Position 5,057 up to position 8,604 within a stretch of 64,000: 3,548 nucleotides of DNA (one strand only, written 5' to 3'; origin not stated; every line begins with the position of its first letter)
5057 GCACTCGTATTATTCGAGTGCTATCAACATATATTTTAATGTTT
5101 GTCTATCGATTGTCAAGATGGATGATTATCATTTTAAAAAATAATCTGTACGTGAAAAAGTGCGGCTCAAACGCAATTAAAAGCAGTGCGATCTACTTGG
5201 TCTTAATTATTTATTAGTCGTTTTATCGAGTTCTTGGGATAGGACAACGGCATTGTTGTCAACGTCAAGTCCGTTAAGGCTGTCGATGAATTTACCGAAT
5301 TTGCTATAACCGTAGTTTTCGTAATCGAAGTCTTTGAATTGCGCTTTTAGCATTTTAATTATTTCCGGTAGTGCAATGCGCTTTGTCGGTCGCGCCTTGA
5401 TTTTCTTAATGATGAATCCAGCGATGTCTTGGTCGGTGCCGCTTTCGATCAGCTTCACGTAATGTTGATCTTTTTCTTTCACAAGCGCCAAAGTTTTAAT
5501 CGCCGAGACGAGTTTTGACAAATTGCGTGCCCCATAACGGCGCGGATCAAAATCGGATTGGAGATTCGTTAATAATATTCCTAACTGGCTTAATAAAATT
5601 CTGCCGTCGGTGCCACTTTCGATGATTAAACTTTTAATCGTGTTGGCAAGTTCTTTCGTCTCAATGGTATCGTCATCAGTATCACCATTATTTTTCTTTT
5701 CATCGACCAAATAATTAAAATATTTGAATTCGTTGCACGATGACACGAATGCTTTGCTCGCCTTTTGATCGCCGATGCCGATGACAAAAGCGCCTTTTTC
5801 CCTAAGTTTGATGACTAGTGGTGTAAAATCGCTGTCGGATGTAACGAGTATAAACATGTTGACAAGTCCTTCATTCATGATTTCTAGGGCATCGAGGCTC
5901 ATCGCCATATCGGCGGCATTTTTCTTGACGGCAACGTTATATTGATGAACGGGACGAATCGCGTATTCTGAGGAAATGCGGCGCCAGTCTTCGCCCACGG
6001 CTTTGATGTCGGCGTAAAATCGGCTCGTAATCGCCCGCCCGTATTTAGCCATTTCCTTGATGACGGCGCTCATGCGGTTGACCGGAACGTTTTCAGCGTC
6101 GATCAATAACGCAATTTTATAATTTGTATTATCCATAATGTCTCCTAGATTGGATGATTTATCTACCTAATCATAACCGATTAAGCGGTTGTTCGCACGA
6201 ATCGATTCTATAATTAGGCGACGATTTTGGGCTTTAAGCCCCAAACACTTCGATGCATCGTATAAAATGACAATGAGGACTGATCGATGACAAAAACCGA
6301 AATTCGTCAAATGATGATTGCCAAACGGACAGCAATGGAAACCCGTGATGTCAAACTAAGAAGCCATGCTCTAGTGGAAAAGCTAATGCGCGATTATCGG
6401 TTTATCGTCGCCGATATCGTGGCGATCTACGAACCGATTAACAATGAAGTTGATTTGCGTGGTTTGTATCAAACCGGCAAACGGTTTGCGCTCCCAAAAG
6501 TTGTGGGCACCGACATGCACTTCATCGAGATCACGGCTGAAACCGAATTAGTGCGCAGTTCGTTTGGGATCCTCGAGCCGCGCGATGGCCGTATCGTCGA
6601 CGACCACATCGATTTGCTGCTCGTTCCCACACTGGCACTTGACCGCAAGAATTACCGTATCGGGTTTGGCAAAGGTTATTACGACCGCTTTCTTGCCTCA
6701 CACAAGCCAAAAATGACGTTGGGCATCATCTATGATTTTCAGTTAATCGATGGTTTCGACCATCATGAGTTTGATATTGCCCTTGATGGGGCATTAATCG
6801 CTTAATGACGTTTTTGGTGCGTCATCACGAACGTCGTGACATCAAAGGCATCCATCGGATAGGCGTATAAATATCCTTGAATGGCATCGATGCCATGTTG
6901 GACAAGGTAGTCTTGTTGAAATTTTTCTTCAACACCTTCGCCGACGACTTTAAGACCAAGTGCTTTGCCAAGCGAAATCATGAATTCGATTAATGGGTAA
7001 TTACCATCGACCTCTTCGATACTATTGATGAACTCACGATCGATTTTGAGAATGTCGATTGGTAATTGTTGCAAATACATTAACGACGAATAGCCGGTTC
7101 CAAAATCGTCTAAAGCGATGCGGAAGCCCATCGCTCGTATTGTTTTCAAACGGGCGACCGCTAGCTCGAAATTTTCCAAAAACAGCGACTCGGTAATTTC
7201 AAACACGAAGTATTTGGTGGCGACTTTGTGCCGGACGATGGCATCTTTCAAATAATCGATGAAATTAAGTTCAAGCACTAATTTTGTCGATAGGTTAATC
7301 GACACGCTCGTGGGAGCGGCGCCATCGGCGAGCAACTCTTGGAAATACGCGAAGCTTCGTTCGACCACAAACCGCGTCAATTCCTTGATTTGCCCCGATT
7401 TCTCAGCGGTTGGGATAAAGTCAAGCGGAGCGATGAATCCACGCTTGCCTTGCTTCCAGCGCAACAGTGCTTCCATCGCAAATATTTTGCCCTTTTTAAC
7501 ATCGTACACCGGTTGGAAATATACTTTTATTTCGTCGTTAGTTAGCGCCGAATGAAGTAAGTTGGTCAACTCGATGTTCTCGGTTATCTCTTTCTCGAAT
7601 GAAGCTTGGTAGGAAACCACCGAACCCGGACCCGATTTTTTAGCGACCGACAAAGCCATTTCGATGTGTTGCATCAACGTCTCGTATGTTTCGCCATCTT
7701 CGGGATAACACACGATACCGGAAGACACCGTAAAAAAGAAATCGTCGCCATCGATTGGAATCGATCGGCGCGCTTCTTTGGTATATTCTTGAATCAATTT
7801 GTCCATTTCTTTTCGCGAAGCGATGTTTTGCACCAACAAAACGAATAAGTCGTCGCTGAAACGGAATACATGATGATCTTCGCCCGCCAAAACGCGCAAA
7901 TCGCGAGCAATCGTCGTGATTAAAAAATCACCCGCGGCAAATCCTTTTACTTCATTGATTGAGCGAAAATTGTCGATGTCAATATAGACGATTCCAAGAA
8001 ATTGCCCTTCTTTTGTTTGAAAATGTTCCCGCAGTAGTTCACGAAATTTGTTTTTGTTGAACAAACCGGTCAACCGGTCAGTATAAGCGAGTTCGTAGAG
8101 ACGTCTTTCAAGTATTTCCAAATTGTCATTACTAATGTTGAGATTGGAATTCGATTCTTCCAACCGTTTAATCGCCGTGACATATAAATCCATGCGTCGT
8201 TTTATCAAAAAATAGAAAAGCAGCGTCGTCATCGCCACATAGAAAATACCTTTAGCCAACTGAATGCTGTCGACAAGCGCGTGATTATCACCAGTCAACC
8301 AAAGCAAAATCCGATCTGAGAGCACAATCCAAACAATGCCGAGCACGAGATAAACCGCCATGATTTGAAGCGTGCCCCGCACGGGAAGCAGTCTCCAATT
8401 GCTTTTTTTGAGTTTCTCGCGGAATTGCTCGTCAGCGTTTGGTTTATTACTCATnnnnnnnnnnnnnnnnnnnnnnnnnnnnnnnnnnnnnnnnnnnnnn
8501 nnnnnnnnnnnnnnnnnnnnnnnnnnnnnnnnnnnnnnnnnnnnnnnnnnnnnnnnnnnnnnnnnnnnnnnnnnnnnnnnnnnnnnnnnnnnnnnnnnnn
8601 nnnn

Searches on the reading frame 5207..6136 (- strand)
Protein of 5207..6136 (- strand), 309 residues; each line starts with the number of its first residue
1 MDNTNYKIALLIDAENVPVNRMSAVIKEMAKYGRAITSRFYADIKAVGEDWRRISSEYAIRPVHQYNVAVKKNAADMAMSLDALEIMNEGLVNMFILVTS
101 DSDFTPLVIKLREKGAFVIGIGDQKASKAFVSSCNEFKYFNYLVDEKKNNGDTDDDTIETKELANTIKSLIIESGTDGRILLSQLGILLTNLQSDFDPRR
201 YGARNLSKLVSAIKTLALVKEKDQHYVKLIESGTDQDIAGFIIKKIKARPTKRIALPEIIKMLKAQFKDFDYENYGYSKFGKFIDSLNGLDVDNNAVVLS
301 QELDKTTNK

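Call 3: search_protein_families(library=pfam, proteins=[window:5207-6136:-], max_evalue=0.1)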
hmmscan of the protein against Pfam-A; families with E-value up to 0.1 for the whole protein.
window:5207-6136:- (309 aa): 3 families
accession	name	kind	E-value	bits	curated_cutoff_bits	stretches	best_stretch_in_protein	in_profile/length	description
PF01936.24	NYN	-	3.5e-28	99.4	24.2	1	7-137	1-141/145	NYN domain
PF12872.13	OST-HTH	-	2.2e-19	69.5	23.8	2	161-221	3-63/71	OST-HTH/LOTUS domain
PF18475.7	PIN7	-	0.032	15.3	34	1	11-115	1-103/103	PIN domain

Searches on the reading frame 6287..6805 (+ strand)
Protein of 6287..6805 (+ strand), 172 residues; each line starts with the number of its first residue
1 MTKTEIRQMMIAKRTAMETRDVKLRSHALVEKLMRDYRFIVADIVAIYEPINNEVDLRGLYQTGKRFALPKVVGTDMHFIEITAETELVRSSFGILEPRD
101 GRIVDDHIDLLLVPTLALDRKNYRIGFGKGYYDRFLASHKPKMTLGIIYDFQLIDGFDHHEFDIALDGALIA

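Call 3: search_protein_families(library=pfam, proteins=[window:6287-6805:+], max_evalue=0.1)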
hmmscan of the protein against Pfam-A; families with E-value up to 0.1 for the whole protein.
window:6287-6805:+ (172 aa): 1 family
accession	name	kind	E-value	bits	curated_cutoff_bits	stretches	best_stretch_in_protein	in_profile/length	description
PF01812.26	5-FTHF_cyc-lig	-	5.6e-30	105.1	27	1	3-169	1-183/186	5-formyltetrahydrofolate cyclo-ligase family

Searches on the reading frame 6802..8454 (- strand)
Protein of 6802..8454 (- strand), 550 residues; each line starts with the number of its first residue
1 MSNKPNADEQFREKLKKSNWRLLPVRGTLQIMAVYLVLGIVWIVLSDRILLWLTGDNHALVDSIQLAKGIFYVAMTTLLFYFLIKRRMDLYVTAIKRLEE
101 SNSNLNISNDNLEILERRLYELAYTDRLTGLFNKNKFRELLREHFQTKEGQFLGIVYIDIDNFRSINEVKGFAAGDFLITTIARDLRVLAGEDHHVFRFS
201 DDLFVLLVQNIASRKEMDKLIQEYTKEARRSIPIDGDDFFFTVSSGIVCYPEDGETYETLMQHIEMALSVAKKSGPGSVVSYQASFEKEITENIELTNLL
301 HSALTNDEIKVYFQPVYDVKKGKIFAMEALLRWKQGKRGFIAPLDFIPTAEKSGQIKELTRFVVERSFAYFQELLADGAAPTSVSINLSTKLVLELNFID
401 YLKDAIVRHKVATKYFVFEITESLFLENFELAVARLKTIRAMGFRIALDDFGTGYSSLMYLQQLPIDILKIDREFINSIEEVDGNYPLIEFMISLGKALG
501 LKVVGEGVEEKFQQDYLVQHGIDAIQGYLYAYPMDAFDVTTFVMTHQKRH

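Call 3: search_protein_families(library=pfam, proteins=[window:6802-8454:-], max_evalue=0.1)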
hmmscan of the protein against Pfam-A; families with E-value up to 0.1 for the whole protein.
window:6802-8454:- (550 aa): 2 families
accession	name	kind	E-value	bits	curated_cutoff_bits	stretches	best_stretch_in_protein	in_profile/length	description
PF00563.25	EAL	-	3.1e-63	213.7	31.3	1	300-533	4-236/236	EAL domain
PF00990.26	GGDEF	-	2.6e-31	109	23.8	1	123-275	1-158/161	Diguanylate cyclase, GGDEF domain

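Call 5: search_protein_families(library=ncbifam, proteins=[window:6802-8454:-], max_evalue=1)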
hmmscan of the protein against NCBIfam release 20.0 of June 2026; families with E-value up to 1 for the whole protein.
window:6802-8454:- (550 aa): 29 families (the best 25 are shown)
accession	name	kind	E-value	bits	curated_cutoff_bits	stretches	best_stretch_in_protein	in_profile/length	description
NF045675.1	PhdiestaseDibA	equivalog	2.4e-98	330.1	980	2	116-539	196-621/623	phosphodiesterase DibA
NF007474.0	PRK10060.1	equivalog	1.4e-87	294.5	782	1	116-549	230-660/663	cyclic di-GMP phosphodiesterase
NF052458.1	PhdiestGepA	equivalog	1.4e-77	261.7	1200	1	110-535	412-833/840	phosphodiesterase GepA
NF008467.0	PRK11359.1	equivalog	4e-76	256.6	857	1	115-546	368-795/800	oxygen-sensing cyclic-di-GMP phosphodiesterase DosP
NF053781.1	cdiGMPphdstlr2612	equivalog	4.3e-75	253.2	1600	1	117-544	834-1266/1268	Tlr1612 family c-di-GMP phosphodiesterase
NF008807.1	PRK11829.1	equivalog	3.1e-59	200.7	733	1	126-538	245-657/670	biofilm formation regulator HmsP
NF007839.0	PRK10551.1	equivalog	5.6e-47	160.5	461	1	302-546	270-513/518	cyclic di-GMP phosphodiesterase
NF007298.0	PRK09776.1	equivalog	4.7e-45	153.9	1135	1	115-533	676-1096/1111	diguanylate cyclase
NF052596.1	RR_EAL_PvrR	equivalog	1e-44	152.8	580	1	293-538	138-384/398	response regulator cyclic di-GMP phosphodiesterase PvrR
NF008281.1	PRK11059.1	equivalog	3.7e-36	124.6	663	1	123-533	221-629/633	RNase E specificity factor CsrD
NF045673.1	c-di-GMPRcptLapD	equivalog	3.8e-36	124.6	1020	1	118-534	231-645/647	cyclic di-GMP receptor LapD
NF007423.1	PRK09966.1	equivalog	8.4e-27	94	325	1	105-265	221-383/390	diguanylate cyclase DgcN/YfiN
NF052265.1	EAL_dom_RimA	equivalog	6e-26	91.2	430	1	310-534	18-234/248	S6 modification regulatory phosphodiesterase RimA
TIGR00254.1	GGDEF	domain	5.2e-23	81.6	37.4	1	121-280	3-165/168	diguanylate cyclase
NF038266.1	diguan_SiaD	equivalog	3e-18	66.1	290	1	109-275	80-248/252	biofilm regulation diguanylate cyclase SiaD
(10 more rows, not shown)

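Call 6: search_protein_families(library=padloc, proteins=[window:6802-8454:-], max_evalue=1)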
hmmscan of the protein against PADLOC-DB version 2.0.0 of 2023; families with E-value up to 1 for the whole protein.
window:6802-8454:- (550 aa): 0 families
